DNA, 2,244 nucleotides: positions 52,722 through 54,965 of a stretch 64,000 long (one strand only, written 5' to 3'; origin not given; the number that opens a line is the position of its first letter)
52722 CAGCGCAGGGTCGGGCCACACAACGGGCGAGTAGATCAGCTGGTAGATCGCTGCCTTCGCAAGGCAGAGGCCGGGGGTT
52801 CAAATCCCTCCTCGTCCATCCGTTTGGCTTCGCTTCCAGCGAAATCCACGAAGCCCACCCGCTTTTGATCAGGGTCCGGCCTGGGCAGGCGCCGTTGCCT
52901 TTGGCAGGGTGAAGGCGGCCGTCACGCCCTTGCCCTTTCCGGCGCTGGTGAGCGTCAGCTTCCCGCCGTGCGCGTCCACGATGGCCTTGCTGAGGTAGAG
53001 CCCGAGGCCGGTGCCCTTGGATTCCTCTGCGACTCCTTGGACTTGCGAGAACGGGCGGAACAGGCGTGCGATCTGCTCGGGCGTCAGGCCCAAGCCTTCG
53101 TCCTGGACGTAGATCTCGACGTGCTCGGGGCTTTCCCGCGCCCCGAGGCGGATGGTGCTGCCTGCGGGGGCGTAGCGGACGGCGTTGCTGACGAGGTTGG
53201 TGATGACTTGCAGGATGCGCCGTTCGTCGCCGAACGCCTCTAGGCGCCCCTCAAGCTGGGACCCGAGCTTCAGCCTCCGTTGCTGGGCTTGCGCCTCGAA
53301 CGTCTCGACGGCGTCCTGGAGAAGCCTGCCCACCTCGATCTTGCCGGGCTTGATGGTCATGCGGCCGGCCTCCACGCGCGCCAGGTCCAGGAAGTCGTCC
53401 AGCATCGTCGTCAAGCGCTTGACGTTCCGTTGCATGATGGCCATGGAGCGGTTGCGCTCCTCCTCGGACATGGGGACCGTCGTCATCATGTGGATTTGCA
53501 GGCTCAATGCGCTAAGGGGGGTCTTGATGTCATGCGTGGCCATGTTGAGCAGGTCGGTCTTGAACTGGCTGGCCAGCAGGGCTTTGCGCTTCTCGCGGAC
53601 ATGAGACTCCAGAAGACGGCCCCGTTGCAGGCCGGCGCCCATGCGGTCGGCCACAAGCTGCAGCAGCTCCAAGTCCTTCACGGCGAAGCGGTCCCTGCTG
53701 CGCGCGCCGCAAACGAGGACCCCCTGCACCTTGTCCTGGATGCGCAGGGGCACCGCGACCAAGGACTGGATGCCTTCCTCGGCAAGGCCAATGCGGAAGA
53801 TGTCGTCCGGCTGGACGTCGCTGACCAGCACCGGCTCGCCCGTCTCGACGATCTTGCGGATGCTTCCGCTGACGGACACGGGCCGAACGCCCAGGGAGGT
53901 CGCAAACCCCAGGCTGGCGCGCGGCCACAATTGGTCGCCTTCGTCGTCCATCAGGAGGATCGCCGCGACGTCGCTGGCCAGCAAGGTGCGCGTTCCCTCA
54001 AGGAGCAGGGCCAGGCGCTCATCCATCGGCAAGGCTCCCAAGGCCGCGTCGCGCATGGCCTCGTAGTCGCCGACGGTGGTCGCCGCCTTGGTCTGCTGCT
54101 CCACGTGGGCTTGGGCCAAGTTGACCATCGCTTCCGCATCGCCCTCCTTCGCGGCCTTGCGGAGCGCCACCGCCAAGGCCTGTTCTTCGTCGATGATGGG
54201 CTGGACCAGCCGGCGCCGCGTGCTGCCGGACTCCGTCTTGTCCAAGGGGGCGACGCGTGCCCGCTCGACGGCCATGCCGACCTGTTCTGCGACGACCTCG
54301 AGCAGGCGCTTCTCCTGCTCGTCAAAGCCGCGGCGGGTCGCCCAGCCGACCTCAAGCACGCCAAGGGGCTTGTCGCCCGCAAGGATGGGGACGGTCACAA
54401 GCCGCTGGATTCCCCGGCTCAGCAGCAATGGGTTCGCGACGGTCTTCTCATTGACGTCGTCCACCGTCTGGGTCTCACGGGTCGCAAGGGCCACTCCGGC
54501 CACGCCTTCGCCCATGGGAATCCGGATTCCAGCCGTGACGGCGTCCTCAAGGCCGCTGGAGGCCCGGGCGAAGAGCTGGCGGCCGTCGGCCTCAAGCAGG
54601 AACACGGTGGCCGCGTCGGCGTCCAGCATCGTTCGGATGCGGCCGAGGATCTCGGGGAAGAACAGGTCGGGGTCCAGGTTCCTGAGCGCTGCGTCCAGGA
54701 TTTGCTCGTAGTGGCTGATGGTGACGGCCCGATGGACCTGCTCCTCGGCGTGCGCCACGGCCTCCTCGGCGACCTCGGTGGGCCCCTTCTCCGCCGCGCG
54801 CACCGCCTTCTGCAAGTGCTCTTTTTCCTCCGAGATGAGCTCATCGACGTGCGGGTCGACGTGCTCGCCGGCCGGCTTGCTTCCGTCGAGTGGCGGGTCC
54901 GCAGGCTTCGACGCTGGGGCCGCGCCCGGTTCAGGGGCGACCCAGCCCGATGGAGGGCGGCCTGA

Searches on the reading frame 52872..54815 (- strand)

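Call 35: search_protein_families(library=pfam, proteins=[window:52872-54815:-], max_evalue=0.001)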
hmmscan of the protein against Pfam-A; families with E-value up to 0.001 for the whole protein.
window:52872-54815:- (648 aa): 6 families
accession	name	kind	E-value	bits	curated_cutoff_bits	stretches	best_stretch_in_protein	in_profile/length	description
PF13185.12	GAF_2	-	4e-38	131.1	28.6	2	48-184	3-136/136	GAF domain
PF01590.32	GAF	-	1.4e-35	123.1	22.4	2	48-183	1-133/133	GAF domain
PF02518.31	HATPase_c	-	9.7e-26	90.8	26.4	1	529-640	1-110/111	Histidine kinase-, DNA gyrase B-, and HSP90-like ATPase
PF13492.12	GAF_3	-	9.4e-23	81.5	27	2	49-185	2-129/129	GAF domain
PF00512.31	HisKA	-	4e-12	46.4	26.9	1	419-484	2-66/66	His Kinase A (phospho-acceptor) domain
PF13581.12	HATPase_c_2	-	4.6e-05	23.9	27.4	1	538-616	36-112/127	Histidine kinase-like ATPase domain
